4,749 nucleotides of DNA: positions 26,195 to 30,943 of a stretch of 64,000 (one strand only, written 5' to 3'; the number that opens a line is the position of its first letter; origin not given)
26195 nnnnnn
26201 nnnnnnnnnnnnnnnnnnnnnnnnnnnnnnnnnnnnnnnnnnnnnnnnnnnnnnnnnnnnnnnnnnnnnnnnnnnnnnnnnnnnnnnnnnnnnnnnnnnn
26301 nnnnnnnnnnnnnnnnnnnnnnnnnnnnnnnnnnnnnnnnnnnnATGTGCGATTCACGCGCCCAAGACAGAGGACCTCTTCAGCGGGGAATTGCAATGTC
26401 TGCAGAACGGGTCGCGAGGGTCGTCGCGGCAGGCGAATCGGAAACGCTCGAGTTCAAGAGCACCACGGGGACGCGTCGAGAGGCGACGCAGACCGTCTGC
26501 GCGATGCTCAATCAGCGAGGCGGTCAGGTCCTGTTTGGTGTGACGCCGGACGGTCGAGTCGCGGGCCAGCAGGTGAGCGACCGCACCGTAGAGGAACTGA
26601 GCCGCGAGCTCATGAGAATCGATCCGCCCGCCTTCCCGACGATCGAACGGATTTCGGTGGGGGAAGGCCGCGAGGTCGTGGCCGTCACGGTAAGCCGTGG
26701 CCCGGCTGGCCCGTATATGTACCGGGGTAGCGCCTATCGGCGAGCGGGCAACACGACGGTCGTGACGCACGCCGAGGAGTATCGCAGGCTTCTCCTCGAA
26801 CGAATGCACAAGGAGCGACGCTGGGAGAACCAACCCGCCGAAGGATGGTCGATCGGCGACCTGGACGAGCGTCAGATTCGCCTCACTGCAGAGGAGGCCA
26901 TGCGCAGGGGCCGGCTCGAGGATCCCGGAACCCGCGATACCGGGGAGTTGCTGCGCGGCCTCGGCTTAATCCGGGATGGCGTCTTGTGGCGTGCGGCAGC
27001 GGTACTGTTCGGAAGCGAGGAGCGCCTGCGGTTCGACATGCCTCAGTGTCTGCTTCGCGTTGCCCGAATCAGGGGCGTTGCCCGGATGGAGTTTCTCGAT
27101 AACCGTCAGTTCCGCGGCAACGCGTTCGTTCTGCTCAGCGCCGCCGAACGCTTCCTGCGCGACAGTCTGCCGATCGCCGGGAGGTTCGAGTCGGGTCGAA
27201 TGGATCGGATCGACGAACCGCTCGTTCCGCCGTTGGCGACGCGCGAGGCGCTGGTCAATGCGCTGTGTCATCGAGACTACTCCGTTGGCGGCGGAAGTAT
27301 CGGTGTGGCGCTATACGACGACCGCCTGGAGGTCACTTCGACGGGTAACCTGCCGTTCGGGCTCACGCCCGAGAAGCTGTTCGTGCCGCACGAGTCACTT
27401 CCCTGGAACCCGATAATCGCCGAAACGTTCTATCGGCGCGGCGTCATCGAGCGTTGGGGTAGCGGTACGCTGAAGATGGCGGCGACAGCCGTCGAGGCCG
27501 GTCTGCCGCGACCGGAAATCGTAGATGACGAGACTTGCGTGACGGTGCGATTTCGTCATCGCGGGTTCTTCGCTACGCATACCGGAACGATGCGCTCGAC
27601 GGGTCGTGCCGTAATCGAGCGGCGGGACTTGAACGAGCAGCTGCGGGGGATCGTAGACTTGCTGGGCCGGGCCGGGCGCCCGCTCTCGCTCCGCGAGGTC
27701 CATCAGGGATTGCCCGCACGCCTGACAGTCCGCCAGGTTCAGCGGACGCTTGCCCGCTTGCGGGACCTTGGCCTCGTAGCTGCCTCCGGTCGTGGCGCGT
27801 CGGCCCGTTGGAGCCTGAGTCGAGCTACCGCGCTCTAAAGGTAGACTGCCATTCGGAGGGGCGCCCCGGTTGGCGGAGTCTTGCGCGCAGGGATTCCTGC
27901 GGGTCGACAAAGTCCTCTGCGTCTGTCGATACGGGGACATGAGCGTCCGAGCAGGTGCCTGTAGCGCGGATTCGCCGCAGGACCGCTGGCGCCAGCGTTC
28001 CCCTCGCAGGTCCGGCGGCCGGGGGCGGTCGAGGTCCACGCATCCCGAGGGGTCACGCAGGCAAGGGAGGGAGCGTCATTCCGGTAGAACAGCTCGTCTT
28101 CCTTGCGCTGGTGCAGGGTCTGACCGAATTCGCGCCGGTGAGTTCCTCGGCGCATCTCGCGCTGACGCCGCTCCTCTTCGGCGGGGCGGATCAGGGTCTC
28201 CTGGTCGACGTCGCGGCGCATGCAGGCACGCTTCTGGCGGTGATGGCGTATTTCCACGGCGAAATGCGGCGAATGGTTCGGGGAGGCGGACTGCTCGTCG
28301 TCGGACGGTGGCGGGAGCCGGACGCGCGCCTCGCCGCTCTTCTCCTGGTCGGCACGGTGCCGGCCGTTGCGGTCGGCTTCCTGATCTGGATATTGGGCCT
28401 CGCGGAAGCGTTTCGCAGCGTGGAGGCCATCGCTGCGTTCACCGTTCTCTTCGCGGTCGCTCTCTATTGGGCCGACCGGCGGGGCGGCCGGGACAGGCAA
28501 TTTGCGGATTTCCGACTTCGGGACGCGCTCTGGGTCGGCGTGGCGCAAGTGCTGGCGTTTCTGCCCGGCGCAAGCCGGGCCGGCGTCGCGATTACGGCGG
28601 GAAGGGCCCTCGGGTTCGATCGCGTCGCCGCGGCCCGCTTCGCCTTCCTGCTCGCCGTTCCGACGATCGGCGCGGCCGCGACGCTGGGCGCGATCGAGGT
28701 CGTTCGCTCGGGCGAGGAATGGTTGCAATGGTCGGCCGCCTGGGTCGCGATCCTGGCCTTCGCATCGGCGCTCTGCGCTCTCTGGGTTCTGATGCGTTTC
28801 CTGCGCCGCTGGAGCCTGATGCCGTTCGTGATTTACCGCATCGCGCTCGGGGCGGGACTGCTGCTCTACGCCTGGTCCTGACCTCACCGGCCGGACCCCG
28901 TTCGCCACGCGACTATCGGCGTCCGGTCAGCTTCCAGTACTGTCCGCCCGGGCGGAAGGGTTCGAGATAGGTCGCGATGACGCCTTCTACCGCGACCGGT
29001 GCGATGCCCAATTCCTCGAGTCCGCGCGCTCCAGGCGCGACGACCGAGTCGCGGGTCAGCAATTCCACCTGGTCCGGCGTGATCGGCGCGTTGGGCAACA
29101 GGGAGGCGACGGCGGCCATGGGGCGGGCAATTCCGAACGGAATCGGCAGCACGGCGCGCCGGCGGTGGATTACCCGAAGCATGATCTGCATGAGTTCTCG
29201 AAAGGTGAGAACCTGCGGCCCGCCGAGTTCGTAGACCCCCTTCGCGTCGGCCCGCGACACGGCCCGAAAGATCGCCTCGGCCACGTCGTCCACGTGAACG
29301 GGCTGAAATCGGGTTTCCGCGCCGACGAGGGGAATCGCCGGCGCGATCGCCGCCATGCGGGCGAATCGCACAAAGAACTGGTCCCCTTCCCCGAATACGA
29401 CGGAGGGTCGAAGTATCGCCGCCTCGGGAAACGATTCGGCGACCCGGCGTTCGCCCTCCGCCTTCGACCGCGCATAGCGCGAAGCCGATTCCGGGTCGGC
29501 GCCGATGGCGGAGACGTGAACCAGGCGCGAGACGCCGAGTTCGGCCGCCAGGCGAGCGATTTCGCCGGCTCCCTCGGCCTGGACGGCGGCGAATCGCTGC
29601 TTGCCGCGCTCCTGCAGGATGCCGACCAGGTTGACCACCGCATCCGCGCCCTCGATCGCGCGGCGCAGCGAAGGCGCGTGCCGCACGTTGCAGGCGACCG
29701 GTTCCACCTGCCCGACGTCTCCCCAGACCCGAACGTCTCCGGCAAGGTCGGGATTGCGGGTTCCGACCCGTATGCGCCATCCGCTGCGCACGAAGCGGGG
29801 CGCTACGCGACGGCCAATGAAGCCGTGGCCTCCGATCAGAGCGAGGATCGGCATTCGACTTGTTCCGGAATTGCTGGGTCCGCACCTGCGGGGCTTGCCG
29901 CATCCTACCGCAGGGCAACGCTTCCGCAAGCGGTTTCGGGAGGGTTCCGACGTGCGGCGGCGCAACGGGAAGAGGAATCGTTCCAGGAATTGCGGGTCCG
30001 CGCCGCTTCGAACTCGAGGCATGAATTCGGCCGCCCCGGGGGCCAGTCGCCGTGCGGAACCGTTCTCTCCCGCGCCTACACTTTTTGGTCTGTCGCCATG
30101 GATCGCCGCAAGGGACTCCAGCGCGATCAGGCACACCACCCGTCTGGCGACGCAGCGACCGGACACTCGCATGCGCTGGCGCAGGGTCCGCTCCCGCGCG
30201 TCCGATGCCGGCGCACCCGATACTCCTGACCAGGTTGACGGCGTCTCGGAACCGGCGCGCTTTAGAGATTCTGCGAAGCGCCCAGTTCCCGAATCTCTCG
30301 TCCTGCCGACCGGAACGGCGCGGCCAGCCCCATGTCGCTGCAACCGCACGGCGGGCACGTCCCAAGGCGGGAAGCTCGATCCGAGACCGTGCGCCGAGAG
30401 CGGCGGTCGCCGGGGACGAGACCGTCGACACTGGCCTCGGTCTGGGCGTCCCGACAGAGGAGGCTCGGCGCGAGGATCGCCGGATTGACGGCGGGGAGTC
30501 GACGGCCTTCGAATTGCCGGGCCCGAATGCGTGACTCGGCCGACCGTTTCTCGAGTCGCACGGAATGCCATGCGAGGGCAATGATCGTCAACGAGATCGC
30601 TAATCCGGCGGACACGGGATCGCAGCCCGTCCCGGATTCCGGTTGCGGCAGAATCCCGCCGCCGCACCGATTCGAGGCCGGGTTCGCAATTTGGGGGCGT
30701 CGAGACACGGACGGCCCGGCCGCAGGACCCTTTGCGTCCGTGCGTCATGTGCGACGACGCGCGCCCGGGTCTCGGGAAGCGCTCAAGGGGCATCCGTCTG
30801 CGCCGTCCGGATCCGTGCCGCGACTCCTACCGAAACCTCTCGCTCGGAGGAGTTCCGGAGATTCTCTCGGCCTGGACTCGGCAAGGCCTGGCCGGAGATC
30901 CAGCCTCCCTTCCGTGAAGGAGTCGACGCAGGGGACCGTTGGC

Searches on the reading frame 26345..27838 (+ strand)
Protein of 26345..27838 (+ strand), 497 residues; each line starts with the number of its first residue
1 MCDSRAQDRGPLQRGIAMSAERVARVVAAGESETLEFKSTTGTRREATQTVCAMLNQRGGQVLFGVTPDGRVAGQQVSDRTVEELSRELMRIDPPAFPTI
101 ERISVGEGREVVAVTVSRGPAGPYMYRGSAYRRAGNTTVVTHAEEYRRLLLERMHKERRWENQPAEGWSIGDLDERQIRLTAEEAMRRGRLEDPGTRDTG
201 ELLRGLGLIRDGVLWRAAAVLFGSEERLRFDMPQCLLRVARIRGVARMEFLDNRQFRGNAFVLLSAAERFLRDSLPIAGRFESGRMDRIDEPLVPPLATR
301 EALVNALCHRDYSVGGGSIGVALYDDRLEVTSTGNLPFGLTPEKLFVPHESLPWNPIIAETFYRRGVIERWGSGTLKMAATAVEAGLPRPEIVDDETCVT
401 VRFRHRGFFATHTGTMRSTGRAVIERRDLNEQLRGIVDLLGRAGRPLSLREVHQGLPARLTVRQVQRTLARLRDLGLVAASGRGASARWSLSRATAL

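Call 7: search_protein_families(library=pfam, proteins=[window:26345-27838:+])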
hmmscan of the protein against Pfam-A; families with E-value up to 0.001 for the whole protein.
window:26345-27838:+ (497 aa): 3 families
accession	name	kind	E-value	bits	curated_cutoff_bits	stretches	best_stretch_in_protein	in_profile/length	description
PF13749.12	HATPase_c_4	-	2.5e-19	69.5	26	1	316-403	1-89/89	Putative ATP-dependent DNA helicase recG C-terminal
PF04326.19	SLFN_AlbA_2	-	1.1e-18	68.4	25.3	1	31-138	1-114/118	Schlafen, AlbA_2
PF08100.18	Dimerisation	-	0.00077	19.7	25.6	0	435-494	29-86/93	O-methyltransferase dimerisation domain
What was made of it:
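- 26396..27838 (+): AlbA_2 (Schlafen-like) + HATPase_c_4 gene, 480 aa. It is probably horizontally acquired and has lost its usual upstream partner. Pfam hits (call 7).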

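Call 15: find_encoding_contigs(protein=window:26345-27838:+, flank=10000, max_places=10)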
Protein window:26345-27838:+ (497 aa): no gene with exactly this product is on record in the collection.

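Call 21: list_cluster_members(proteins=[P0001, window:26345-27838:+])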
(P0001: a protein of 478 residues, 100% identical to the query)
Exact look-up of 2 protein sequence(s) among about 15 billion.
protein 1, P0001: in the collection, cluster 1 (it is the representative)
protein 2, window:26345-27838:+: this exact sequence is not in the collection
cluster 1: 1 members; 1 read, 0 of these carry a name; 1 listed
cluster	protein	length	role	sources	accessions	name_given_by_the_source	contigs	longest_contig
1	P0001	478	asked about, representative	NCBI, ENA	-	-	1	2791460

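Call 27: find_homologous_proteins(query=window:26345-27838:+, max_evalue=1e-20)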
Query window:26345-27838:+ (497 aa): 2887 proteins with E <= 1e-20 among 8000 candidates; the best 120 are listed.
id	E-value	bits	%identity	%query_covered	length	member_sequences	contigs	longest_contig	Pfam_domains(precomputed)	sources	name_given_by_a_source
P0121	0.0e+0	1057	100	97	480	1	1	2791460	PF13749.13,PF04326.20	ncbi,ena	-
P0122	1.7e-223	761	71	95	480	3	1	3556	PF13749.13,PF04326.20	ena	-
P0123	3.0e-222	757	70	95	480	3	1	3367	PF13749.13,PF04326.20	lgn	-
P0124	4.9e-222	756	71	96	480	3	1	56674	PF13749.13,PF04326.20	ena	-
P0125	1.7e-221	754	71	95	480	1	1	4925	PF13749.13,PF04326.20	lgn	-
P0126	8.7e-221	752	71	95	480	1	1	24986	PF13749.13,PF04326.20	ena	-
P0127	1.1e-220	752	71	95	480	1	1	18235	PF13749.13,PF04326.20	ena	-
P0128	6.3e-220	749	71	95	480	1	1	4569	PF13749.13,PF04326.20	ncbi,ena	-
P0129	1.0e-219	748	69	96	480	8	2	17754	PF13749.13,PF04326.20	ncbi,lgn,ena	-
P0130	3.4e-219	747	71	94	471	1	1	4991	PF13749.13,PF04326.20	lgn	-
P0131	4.8e-219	746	70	95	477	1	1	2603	PF13749.13,PF04326.20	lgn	-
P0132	6.1e-219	746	71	95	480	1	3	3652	PF13749.13,PF04326.20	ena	-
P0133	2.2e-218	744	69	95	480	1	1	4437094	PF13749.13,PF04326.20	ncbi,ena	-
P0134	3.8e-217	740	69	96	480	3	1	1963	PF13749.13,PF04326.20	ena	-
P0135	5.5e-217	739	71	95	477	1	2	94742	PF13749.13,PF04326.20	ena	-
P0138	4.0e-216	737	70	96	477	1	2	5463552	PF13749.13,PF04326.20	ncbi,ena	-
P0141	1.0e-215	735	68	95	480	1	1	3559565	PF13749.13,PF04326.20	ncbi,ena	-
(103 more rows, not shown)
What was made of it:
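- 26396..27838 (+): P0121 is 100% identical over 480 aa (call 27).
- Closest known: AlbA_2/HATPase_c_4 genes coupled to Type ISP restriction enzymes in defence islands. Same: The gene next to the array is a 68-71% identical member of this group (call 27).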

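Call 28: find_encoding_contigs(protein=P0121, flank=4000, max_places=3)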
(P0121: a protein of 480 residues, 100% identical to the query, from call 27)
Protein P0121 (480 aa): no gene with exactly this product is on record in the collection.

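Call 29: find_encoding_contigs(protein=P0124, flank=6000, max_places=3)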
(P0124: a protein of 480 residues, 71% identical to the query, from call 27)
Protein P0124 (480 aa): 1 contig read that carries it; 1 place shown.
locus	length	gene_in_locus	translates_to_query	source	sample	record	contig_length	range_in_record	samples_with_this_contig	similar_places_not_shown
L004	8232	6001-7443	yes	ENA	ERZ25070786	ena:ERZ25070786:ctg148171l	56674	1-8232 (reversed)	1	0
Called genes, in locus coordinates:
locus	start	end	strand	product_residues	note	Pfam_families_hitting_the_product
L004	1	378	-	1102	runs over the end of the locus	PF00176:SNF2-rel_dom, PF00271:Helicase_C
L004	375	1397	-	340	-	PF08843:AbiEii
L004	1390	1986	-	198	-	PF19570:DUF6088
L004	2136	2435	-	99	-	-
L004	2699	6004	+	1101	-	PF00271:Helicase_C, PF22240:ISP_coupler, PF02384:N6_Mtase (weak), PF18135:Type_ISP_C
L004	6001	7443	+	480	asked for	PF04326:SLFN_AlbA_2, PF13749:HATPase_c_4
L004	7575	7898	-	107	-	-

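Call 30: find_encoding_contigs(protein=P0133, flank=6000, max_places=3)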
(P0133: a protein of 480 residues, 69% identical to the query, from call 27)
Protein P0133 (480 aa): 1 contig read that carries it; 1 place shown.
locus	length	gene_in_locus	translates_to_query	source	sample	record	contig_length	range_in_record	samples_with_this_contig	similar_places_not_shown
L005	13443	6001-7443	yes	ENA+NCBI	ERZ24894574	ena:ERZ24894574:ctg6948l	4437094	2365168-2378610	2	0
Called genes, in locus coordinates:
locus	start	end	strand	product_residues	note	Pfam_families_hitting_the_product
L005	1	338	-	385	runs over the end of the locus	PF13356:Arm-DNA-bind_3 (weak), PF14659:Phage_int_SAM_3 (weak), PF22022:Phage_int_M, PF00589:Phage_integrase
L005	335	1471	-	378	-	PF13356:Arm-DNA-bind_3, PF14659:Phage_int_SAM_3, PF22022:Phage_int_M (weak), PF00589:Phage_integrase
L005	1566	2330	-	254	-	PF00270:DEAD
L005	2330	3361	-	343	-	PF08843:AbiEii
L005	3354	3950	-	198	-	PF19570:DUF6088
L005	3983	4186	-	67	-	PF08843:AbiEii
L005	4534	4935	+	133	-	PF06296:RelE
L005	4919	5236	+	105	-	PF01381:HTH_3 (weak)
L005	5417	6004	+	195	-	PF13156:Mrr_cat_2, PF18135:Type_ISP_C (weak)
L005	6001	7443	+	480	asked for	PF04326:SLFN_AlbA_2, PF13749:HATPase_c_4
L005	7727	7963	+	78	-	PF13338:AbiEi_4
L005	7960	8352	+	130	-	-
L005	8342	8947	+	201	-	PF08843:AbiEii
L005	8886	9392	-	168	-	-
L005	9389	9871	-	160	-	PF02391:MoaE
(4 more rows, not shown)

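Call 43: find_encoding_contigs(protein=P0138, flank=6000, max_places=3)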
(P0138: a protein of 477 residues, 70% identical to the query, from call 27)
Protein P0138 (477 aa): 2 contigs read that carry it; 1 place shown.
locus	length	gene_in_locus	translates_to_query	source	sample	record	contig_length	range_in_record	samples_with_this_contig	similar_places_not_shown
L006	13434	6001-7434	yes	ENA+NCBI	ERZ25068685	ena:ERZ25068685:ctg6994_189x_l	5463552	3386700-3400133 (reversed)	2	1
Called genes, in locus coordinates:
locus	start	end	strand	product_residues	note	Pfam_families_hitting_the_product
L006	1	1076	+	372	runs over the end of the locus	PF03787:RAMPs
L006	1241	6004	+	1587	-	PF13156:Mrr_cat_2, PF00270:DEAD (weak), PF04851:ResIII, PF00271:Helicase_C, PF22240:ISP_coupler, PF18135:Type_ISP_C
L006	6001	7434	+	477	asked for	PF04326:SLFN_AlbA_2, PF13749:HATPase_c_4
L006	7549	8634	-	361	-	PF13784:Fic_N, PF02661:Fic, PF21248:SoFic-like_C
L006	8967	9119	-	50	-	-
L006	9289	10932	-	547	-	PF13007:LZ_Tnp_IS66, PF13005:zf-IS66, PF03050:DDE_Tnp_IS66, PF13817:DDE_Tnp_IS66_C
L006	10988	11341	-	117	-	PF05717:TnpB_IS66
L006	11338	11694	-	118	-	PF01527:HTH_Tnp_1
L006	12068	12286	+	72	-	-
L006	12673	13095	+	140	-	-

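Call 44: find_encoding_contigs(protein=P0141, flank=6000, max_places=3)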
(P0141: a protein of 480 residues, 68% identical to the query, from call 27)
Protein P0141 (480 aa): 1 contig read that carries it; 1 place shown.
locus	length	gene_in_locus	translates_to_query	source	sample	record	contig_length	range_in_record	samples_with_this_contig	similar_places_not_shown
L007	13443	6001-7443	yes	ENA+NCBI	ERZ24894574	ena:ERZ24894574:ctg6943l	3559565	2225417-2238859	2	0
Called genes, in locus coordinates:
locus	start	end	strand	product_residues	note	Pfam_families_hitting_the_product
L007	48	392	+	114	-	-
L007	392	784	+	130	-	PF20432:Xre-like-HTH (weak), PF13560:HTH_31, PF01381:HTH_3, PF12844:HTH_19, PF13413:HTH_25 (weak)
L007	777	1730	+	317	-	PF06114:Peptidase_M78, PF10463:Peptidase_U49 (weak), PF09394:Inhibitor_I42 (weak)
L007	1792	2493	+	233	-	PF00112:Peptidase_C1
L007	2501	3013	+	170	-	-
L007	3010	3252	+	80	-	-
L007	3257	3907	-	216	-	PF03167:UDG (weak)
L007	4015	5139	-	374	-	PF18722:MazG_C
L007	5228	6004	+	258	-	PF18135:Type_ISP_C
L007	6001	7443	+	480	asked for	PF04326:SLFN_AlbA_2, PF13749:HATPase_c_4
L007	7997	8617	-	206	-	-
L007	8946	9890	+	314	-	-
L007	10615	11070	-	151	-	-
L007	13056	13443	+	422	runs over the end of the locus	PF13433:Peripla_BP_5 (weak), PF13458:Peripla_BP_6, PF01094:ANF_receptor (faint), PF13433:Peripla_BP_5 (weak)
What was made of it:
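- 26396..27838 (+): Homologues in L004-L007 overlap the 3' end of a Type ISP restriction gene by 4 bp (calls 29, 30, 43, 44).
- Closest known: AlbA_2/HATPase_c_4 genes coupled to Type ISP restriction enzymes in defence islands. Different: In L004-L007 the gene overlaps the end of a Type ISP gene or gene fragment by 4 bp (calls 29, 30, 43, 44).
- A tandem array lies upstream of, and on the same side as, a defence-island-type gene (calls 7, 29, 30, 43, 44). Homologues of the AlbA_2 gene always have a Type ISP gene or a fragment of one immediately upstream (calls 29, 30, 43, 44).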

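Call 60: search_protein_families(library=padloc, proteins=[window:26396-27838:+], max_evalue=0.001)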
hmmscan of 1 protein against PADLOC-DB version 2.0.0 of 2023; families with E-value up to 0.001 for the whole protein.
window:26396-27838:+ (480 aa): 3 families
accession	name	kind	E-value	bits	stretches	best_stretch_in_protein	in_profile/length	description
PDLC02402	Aga_SIR2-PNTD1-PNTD2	-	5.5e-07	26.1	1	200-367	374-541/876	Class I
PDLC02394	pAgo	-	1.3e-05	21.1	1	112-319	148-356/1121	-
PDLC02418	Aga_SIR2-Kinase-PNTD1-PNTD2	-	2.8e-05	20.5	0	278-319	321-361/756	Class I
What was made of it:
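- On Type III toxin-antitoxin: The downstream protein is SLFN_AlbA_2 + HATPase_c_4 (call 7); PADLOC gives only weak hits to Ago-associated Schlafen-like parts (call 60)
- The protein is not a ToxN/AbiQ-type endoribonuclease (calls 7, 60).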

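Call 61: search_protein_families(library=ncbifam, proteins=[window:26396-27838:+], max_evalue=0.001)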
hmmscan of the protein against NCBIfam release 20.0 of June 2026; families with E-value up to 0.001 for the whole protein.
window:26396-27838:+ (480 aa): 0 families

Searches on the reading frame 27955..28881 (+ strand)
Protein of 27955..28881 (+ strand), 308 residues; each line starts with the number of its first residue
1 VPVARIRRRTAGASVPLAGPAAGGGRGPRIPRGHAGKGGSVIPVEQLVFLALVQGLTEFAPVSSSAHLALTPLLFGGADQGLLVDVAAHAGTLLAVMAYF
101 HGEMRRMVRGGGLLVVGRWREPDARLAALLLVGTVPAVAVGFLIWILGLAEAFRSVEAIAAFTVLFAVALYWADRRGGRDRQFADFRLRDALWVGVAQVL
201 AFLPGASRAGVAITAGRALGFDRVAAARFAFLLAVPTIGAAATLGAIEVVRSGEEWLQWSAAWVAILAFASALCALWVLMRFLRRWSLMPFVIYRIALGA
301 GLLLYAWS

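Call 61: search_protein_families(library=ncbifam, proteins=[window:27955-28881:+], max_evalue=0.001)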
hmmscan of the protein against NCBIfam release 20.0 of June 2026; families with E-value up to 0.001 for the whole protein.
window:27955-28881:+ (308 aa): 12 families
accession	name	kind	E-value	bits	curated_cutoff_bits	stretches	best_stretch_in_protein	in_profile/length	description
NF001393.0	PRK00281.2-4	equivalog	2.4e-79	266.5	284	1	46-306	5-264/266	undecaprenyl-diphosphate phosphatase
NF001394.0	PRK00281.2-5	equivalog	6e-59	199.8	311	1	46-304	10-273/281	undecaprenyl-diphosphate phosphatase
NF001392.0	PRK00281.2-1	equivalog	6.4e-52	176.8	308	1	43-303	6-269/280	undecaprenyl-diphosphate phosphatase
TIGR00753.1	undec_PP_bacA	equivalog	1.2e-51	175.9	217.5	1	48-299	2-255/255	undecaprenyl-diphosphatase UppP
NF001390.0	PRK00281.1-4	equivalog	3.5e-41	141.4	260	1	48-306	10-266/272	undecaprenyl-diphosphate phosphatase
NF001389.0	PRK00281.1-2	equivalog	7.7e-40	137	262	1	46-306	8-264/272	undecaprenyl-diphosphate phosphatase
NF001397.0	PRK00281.3-4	equivalog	1.2e-37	130.1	363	1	46-303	5-275/281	undecaprenyl-diphosphate phosphatase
NF001391.0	PRK00281.1-5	equivalog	6.9e-31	107.7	293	1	45-306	7-273/279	undecaprenyl-diphosphate phosphatase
NF001388.0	PRK00281.1-1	equivalog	4.4e-30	105.2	362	1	49-300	12-266/273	undecaprenyl-diphosphate phosphatase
NF001395.0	PRK00281.3-1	equivalog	1.1e-27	97.2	394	2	179-303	176-300/306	undecaprenyl-diphosphate phosphatase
NF001396.0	PRK00281.3-3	equivalog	2.8e-18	66.7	382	1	46-300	6-258/264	undecaprenyl-diphosphate phosphatase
NF001398.0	PRK00281.3-5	equivalog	1.1e-15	58.2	354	1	48-246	8-213/278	undecaprenyl-diphosphate phosphatase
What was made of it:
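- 27955..28881 (+): bacA/uppP (undecaprenyl-diphosphate phosphatase), the gene that directly faces gltD in relatives. NCBIfam hits are to undecaprenyl-diphosphate phosphatase models, best 266.5 bits, below the curated cut-off of 284 (call 61).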

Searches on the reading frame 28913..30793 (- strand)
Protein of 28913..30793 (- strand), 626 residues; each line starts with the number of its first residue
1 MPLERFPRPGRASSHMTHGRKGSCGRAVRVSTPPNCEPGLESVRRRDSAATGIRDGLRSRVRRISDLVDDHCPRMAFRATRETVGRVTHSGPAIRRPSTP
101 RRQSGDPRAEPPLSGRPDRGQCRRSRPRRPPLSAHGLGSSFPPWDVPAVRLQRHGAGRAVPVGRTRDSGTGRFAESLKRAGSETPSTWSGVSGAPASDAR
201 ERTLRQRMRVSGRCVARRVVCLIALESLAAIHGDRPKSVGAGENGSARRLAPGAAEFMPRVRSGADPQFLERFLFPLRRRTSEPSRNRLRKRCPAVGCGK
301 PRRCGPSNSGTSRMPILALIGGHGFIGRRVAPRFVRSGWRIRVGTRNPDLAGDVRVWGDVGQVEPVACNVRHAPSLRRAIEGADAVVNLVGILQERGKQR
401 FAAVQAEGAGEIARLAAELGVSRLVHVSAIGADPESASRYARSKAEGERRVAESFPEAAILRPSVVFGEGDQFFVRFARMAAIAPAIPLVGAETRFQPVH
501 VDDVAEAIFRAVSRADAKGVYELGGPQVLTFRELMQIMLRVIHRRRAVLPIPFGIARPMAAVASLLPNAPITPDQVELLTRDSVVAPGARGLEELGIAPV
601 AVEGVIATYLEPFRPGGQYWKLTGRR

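Call 7: search_protein_families(library=pfam, proteins=[window:28913-30793:-])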
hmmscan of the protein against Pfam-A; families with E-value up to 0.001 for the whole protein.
window:28913-30793:- (626 aa): 6 families
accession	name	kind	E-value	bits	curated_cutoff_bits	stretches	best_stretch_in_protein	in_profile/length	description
PF01370.27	Epimerase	-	7.8e-16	58.7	20.9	1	319-524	3-240/240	NAD dependent epimerase/dehydratase family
PF01073.25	3Beta_HSD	-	1.2e-14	54.5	22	1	319-431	2-118/280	3-beta hydroxysteroid dehydrogenase/isomerase family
PF13460.12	NAD_binding_10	-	2.5e-14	54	27.2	1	321-466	1-146/184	NAD(P)H-binding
PF04321.23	RmlD_sub_bind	-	3.5e-14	53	27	1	319-551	5-241/287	RmlD substrate binding domain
PF05368.20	NmrA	-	2.3e-07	31.1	27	1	318-552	6-244/298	NmrA-like family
PF03435.24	Sacchrp_dh_NADP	-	4.8e-05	24.1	25.1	1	319-391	3-77/129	Saccharopine dehydrogenase NADP binding domain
